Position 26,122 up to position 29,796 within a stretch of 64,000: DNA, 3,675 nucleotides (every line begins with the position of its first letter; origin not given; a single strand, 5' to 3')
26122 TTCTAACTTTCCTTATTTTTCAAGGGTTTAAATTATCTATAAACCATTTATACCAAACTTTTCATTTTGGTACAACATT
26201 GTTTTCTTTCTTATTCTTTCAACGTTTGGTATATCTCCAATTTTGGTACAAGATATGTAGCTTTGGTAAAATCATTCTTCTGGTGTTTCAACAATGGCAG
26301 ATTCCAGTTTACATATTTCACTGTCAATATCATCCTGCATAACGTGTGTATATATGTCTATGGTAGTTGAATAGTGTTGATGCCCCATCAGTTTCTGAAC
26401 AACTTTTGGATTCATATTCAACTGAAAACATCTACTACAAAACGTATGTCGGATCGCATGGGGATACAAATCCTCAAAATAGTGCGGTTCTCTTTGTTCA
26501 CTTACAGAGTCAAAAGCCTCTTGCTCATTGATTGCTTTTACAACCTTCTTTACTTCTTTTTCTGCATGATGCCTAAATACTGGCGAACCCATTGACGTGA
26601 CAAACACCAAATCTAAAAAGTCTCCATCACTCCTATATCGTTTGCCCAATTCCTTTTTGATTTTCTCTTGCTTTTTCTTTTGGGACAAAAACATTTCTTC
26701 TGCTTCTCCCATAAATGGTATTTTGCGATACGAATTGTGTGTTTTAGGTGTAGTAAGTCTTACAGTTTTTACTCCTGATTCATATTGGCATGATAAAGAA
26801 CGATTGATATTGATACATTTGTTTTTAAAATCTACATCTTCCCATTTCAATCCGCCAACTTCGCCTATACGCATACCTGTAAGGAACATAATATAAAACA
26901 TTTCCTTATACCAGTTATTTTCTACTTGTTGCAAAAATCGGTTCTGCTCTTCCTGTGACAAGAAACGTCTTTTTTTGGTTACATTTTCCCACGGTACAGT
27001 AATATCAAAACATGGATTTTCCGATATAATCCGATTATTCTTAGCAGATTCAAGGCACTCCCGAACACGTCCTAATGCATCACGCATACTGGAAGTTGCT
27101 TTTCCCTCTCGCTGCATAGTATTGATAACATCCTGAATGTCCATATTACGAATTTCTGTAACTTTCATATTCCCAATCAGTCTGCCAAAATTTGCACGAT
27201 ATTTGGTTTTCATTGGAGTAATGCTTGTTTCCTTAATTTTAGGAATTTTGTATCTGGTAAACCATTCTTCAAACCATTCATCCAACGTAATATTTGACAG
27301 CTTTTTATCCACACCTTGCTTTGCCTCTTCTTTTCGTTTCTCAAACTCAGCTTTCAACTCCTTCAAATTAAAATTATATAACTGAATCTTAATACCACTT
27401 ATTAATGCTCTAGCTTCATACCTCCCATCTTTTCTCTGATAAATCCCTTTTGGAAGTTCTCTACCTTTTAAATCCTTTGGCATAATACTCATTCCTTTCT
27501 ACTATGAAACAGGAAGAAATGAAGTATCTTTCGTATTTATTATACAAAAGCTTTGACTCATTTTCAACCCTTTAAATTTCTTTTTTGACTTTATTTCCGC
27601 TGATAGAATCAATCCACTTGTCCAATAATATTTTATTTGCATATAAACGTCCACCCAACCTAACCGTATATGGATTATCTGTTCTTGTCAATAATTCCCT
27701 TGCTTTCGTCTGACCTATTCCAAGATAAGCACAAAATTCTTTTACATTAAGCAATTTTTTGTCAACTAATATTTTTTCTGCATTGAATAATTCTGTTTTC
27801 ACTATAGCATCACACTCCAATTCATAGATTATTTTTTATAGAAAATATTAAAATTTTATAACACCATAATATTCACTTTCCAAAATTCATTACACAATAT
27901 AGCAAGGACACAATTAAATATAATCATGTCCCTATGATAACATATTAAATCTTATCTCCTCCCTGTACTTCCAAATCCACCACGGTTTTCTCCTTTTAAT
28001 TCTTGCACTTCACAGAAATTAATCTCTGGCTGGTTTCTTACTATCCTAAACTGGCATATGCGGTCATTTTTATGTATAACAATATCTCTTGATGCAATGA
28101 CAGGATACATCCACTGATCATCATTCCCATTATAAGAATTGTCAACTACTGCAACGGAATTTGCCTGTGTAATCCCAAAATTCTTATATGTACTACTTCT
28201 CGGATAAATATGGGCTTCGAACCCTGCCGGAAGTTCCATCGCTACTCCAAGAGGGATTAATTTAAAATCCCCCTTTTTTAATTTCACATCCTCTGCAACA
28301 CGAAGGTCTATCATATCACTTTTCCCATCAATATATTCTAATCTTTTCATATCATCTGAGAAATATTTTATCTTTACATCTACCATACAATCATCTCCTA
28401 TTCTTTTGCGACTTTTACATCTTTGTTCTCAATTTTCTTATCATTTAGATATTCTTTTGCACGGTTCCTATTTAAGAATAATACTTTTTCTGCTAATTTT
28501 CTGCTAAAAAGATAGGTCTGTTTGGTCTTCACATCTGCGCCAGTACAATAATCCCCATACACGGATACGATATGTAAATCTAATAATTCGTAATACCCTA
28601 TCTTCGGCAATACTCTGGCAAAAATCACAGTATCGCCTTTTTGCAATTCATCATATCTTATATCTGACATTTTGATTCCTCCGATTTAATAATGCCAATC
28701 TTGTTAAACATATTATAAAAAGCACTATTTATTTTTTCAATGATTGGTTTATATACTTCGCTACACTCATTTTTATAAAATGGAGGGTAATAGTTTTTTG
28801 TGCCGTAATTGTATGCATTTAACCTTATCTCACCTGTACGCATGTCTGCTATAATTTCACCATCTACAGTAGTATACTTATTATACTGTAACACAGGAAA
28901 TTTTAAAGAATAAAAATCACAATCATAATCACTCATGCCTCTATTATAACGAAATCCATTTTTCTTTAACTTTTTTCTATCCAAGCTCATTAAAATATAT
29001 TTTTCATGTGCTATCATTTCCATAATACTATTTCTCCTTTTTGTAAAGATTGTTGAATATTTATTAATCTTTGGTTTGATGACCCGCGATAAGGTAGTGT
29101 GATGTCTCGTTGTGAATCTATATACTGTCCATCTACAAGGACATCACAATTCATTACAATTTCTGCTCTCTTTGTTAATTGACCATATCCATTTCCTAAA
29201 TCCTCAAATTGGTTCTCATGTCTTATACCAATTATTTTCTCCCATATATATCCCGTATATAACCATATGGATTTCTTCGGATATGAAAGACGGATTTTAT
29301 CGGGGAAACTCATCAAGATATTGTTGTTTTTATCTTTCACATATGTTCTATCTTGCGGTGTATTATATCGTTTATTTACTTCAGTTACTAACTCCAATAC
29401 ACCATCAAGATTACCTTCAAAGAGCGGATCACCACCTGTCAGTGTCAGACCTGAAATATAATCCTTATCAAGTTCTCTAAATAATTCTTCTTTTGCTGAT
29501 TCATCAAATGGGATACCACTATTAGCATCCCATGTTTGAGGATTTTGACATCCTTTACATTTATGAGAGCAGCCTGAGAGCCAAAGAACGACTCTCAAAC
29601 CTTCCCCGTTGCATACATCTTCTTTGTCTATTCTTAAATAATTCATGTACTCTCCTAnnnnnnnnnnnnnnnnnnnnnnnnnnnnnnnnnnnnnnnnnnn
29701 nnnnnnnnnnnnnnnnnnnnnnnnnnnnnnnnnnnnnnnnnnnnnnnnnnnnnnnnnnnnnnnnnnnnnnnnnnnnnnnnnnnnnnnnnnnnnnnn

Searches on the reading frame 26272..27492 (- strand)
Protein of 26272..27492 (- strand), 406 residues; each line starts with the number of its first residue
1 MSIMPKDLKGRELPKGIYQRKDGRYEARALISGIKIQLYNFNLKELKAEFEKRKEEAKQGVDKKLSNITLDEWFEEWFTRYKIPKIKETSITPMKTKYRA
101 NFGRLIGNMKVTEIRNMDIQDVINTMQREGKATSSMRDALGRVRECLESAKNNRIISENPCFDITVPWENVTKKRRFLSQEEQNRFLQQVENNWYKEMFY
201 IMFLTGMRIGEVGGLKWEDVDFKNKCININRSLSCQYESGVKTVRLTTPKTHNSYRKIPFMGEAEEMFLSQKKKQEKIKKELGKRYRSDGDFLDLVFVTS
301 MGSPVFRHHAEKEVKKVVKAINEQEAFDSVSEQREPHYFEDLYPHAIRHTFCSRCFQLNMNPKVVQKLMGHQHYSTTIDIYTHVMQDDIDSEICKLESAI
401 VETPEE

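Call 32: search_protein_families(library=pfam, proteins=[window:26272-27492:-], max_evalue=0.001)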
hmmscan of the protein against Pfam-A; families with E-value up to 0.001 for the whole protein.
window:26272-27492:- (406 aa): 3 families
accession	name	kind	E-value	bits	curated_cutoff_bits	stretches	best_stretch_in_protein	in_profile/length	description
PF00589.27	Phage_integrase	-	6.3e-28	98.1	27.1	1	177-385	2-169/172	Phage integrase family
PF14659.12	Phage_int_SAM_3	-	7.6e-09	36.1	22.6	1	69-126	1-57/58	Phage integrase, N-terminal SAM-like domain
PF22022.2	Phage_int_M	-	1.5e-05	25.5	27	1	72-164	3-93/96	Phage integrase central domain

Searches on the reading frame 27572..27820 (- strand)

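Call 67: search_protein_families(library=pfam, proteins=[window:27572-27820:-], max_evalue=0.001)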
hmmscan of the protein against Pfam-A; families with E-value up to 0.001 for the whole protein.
window:27572-27820:- (82 aa): 1 family
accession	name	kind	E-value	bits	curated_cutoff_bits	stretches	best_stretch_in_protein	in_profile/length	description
PF12728.13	HTH_17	-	9.3e-05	23.1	27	1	23-72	1-49/51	Helix-turn-helix domain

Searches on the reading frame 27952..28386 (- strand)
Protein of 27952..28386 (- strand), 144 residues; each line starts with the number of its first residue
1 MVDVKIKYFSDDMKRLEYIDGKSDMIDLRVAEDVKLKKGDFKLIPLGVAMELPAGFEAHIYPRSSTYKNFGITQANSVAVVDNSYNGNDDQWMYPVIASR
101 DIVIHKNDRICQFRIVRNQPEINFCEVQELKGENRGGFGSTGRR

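Call 32: search_protein_families(library=pfam, proteins=[window:27952-28386:-], max_evalue=0.001)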
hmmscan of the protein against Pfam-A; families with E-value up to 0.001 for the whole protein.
window:27952-28386:- (144 aa): 2 families
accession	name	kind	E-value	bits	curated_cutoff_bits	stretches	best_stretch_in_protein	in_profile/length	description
PF00692.24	dUTPase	-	2.7e-12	47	22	1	27-142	17-129/129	dUTPase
PF22769.1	DCD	-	2.5e-06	28.1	27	1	17-115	50-150/153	dCTP deaminase-like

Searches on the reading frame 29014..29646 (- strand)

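Call 67: search_protein_families(library=pfam, proteins=[window:29014-29646:-], max_evalue=0.001)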
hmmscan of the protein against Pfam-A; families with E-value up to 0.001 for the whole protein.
window:29014-29646:- (210 aa): 2 families
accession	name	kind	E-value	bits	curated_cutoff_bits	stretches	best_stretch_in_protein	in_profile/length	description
PF13353.11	Fer4_12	-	3.6e-44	150.8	22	2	13-96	2-83/137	4Fe-4S single cluster domain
PF04055.27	Radical_SAM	-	9.8e-06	26.3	29.5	1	24-89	5-71/166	Radical SAM superfamily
